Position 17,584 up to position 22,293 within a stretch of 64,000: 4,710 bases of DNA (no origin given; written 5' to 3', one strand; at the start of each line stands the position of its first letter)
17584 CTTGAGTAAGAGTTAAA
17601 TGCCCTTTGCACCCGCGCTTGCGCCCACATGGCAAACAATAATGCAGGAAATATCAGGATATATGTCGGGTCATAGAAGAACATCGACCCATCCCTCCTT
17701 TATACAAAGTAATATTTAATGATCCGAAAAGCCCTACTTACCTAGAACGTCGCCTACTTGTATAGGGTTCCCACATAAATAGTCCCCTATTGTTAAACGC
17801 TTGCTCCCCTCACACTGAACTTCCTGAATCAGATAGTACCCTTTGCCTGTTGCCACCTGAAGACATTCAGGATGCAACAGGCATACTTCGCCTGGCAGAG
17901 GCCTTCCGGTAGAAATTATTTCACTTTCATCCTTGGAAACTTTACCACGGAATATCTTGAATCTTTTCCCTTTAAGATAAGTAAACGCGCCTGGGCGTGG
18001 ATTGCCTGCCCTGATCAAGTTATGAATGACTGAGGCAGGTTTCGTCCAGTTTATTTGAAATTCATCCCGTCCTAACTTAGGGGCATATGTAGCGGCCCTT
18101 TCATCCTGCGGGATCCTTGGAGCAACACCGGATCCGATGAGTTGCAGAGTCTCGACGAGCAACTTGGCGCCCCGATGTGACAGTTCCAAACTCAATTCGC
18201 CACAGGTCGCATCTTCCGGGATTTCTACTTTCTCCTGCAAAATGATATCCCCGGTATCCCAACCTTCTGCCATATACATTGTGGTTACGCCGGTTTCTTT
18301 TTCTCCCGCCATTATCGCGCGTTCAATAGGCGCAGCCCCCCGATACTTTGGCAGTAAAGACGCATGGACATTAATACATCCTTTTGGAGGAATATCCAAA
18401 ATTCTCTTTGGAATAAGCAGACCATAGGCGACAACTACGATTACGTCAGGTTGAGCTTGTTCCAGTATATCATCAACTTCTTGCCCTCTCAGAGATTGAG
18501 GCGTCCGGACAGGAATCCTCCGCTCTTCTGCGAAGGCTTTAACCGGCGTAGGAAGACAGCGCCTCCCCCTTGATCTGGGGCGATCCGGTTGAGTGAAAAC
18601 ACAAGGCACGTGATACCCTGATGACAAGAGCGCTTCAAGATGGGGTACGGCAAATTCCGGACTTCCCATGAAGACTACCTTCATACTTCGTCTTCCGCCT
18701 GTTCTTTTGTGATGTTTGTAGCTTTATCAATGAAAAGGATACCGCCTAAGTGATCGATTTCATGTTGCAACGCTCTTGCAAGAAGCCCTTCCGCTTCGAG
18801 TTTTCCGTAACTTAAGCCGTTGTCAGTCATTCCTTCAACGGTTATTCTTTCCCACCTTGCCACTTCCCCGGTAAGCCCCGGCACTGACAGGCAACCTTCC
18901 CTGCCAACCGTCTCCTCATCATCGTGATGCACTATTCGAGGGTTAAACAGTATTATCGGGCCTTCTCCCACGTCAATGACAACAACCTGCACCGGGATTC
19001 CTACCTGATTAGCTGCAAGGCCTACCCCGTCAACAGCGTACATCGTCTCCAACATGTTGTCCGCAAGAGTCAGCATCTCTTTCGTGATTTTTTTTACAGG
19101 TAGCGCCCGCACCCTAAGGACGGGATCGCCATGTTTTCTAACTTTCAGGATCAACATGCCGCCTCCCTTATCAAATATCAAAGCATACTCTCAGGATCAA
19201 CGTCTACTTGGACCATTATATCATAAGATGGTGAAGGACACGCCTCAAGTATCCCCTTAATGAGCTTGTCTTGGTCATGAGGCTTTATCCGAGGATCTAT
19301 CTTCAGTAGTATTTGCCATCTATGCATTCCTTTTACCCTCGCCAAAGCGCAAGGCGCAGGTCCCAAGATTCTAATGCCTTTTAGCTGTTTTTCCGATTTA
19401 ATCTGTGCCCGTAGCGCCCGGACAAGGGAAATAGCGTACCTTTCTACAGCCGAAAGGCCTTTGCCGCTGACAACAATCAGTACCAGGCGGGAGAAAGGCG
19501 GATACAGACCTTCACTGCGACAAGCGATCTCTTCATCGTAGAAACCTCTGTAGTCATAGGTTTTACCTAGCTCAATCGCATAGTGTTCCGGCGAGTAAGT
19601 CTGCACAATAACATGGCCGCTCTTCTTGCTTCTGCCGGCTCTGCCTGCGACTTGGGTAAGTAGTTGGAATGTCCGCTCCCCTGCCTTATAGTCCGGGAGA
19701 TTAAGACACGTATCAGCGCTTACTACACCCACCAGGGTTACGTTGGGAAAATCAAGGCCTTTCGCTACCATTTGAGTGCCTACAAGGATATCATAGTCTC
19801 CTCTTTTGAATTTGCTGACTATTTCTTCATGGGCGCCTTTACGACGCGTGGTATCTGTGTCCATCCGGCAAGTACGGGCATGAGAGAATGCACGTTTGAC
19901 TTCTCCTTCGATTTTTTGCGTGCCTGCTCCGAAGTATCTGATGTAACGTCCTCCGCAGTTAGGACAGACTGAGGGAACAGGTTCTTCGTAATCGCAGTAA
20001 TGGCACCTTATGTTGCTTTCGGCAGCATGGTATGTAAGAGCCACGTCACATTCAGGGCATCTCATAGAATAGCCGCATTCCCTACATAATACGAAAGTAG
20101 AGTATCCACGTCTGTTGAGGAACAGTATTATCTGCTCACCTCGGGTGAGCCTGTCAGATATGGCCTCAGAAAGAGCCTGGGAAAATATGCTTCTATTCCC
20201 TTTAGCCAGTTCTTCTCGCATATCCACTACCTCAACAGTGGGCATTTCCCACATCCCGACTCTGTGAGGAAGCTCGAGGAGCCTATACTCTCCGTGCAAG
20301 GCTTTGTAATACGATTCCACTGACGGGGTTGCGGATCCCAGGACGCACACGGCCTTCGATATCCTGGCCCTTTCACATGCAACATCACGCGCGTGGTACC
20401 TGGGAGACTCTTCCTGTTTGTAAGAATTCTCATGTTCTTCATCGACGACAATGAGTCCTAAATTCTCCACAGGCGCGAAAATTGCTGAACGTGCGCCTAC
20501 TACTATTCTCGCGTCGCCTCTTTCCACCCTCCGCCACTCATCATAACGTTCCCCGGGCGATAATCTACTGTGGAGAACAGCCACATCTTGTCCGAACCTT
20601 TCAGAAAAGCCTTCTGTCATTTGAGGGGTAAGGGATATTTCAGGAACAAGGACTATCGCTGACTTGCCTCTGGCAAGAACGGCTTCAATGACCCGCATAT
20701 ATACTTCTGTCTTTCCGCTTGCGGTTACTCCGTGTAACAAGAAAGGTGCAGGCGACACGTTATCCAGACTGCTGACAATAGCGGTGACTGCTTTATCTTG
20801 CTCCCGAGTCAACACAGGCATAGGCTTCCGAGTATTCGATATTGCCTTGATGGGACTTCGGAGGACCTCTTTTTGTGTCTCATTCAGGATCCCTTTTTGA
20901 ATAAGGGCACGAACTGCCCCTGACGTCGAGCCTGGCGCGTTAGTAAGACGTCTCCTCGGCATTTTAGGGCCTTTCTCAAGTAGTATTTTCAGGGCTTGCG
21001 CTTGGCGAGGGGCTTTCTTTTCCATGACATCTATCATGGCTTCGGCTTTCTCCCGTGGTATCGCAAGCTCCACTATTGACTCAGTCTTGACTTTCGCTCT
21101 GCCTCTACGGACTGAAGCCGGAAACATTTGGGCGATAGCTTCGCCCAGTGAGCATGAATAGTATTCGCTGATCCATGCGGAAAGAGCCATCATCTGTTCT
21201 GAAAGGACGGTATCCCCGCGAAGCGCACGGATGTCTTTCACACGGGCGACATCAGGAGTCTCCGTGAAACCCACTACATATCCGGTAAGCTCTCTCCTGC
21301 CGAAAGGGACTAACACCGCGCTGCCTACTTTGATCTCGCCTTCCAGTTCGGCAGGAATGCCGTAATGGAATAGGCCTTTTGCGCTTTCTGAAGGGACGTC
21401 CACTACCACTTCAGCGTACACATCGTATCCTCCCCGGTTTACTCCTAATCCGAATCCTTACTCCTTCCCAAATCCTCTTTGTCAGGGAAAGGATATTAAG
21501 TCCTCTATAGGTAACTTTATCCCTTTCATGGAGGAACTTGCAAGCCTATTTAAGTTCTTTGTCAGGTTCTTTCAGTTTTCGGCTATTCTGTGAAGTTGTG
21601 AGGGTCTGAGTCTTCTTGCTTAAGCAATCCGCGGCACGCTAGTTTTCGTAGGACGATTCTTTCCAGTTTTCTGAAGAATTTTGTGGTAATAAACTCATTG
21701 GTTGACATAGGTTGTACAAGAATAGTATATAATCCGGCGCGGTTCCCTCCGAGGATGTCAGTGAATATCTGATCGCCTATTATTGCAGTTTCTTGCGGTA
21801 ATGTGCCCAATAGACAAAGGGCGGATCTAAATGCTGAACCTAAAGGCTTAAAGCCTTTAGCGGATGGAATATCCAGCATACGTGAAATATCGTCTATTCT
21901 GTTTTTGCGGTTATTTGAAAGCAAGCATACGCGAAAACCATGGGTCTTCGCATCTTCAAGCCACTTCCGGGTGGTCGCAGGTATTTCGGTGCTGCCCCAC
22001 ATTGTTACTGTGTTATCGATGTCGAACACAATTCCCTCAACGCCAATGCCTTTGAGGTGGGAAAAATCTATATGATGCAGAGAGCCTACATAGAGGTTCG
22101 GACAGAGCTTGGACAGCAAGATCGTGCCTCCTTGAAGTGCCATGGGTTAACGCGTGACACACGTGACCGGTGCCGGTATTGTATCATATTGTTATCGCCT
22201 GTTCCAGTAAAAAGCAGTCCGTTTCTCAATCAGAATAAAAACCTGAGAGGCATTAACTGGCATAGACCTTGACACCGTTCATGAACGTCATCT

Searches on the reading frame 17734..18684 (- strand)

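Call 59: search_protein_families(library=ncbifam, proteins=[window:17734-18684:-], max_evalue=1e-15)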
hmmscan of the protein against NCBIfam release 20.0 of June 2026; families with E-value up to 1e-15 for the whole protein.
window:17734-18684:- (316 aa): 4 families
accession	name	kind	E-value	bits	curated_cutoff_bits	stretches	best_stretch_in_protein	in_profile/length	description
TIGR00460.1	fmt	equivalog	2.1e-87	293.2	201.5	1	1-308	1-306/315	methionyl-tRNA formyltransferase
NF005414.0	PRK06988.1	equivalog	6.5e-51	173.1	316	1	2-267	4-264/311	formyltransferase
NF005998.1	PRK08125.1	equivalog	3.6e-49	167.7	777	1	1-293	1-283/649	bifunctional UDP-4-amino-4-deoxy-L-arabinose formyltransferase/UDP-glucuronic acid oxidase ArnA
TIGR00639.1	PurN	equivalog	5.9e-19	68.3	150.1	1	68-182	69-183/192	phosphoribosylglycinamide formyltransferase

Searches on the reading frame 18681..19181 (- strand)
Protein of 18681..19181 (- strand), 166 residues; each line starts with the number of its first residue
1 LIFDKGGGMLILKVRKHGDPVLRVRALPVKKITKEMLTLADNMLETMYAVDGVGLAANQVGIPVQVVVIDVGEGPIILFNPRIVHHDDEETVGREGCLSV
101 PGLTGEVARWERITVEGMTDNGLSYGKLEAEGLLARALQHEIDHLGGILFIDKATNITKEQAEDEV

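Call 59: search_protein_families(library=ncbifam, proteins=[window:18681-19181:-], max_evalue=1e-15)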
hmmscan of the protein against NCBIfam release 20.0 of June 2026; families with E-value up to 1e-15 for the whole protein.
window:18681-19181:- (166 aa): 6 families
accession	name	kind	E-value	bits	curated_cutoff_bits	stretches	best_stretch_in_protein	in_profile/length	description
NF001159.1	PRK00150.1-3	subfamily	3.2e-47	160.2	125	1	11-164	2-160/167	peptide deformylase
TIGR00079.1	pept_deformyl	equivalog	1.2e-43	148.5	103.95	1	13-164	3-157/161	peptide deformylase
NF009484.0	PRK12846.1-5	equivalog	1.2e-29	103.1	190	1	9-161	1-154/165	peptide deformylase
NF009483.0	PRK12846.1-4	equivalog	7.5e-27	94.2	267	1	10-163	2-165/193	peptide deformylase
NF011189.0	PRK14595.1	equivalog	9.2e-24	84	232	1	9-161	1-153/162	peptide deformylase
NF006670.0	PRK09218.1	equivalog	7.6e-22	77.8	162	1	30-149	17-135/136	peptide deformylase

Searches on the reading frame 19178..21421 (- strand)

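Call 59: search_protein_families(library=ncbifam, proteins=[window:19178-21421:-], max_evalue=1e-15)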
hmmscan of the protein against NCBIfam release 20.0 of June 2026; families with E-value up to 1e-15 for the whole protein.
window:19178-21421:- (747 aa): 18 families
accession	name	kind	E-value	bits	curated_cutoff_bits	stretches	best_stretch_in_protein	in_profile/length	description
NF004066.1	PRK05580.1-3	equivalog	2.6e-284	945.4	813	2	112-746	171-788/788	primosomal protein N'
NF004068.0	PRK05580.1-5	equivalog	1.1e-223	744.7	1249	1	107-745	168-793/795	primosomal protein N'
NF004067.0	PRK05580.1-4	equivalog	1e-205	685.3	763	1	3-746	6-736/737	primosomal protein N'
TIGR00595.1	priA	equivalog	8.8e-204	677.8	230.35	1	228-743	1-508/509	replication restart helicase PriA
NF004070.0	PRK05580.2-2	equivalog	1.7e-195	651.3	921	1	12-747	20-729/729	primosomal protein N'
NF004065.0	PRK05580.1-1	equivalog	5.7e-183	610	858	1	4-744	5-729/731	primosomal protein N'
NF004071.0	PRK05580.2-3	equivalog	5.8e-164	546.9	1105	1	6-747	19-735/735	primosomal protein N'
NF004072.0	PRK05580.2-4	equivalog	7.6e-141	470.5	1030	1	199-746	117-647/648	primosomal protein N'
NF004069.0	PRK05580.2-1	equivalog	1.3e-136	456.5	767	1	194-709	102-585/612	primosomal protein N'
NF011453.0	PRK14873.1-3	equivalog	3e-54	184.2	812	1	3-699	16-612/653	primosome assembly protein PriA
NF011452.0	PRK14873.1-2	equivalog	8.1e-51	173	980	1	242-654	216-617/708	primosomal protein N'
NF011455.0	PRK14873.1-5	equivalog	4.3e-35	121.1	969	1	246-649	183-584/675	primosomal protein N'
NF011454.0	PRK14873.1-4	equivalog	3.9e-34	118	951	1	247-524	167-449/651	primosomal protein N'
TIGR00580.2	mfd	equivalog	1.1e-22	80.3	800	0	205-339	435-574/907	transcription-repair coupling factor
TIGR00643.1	recG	equivalog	7.4e-21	74.5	659.4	0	203-345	235-382/629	ATP-dependent DNA helicase RecG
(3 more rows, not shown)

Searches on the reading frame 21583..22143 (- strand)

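Call 59: search_protein_families(library=ncbifam, proteins=[window:21583-22143:-], max_evalue=1e-15)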
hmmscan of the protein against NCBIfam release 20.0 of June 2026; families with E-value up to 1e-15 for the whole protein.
window:21583-22143:- (186 aa): 1 family
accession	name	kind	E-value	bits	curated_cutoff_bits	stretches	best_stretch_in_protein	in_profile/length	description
TIGR01668.1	YqeG_hyp_ppase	hypoth_equivalog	1.6e-35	122.1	89.1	1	13-169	3-162/170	YqeG family HAD IIIA-type phosphatase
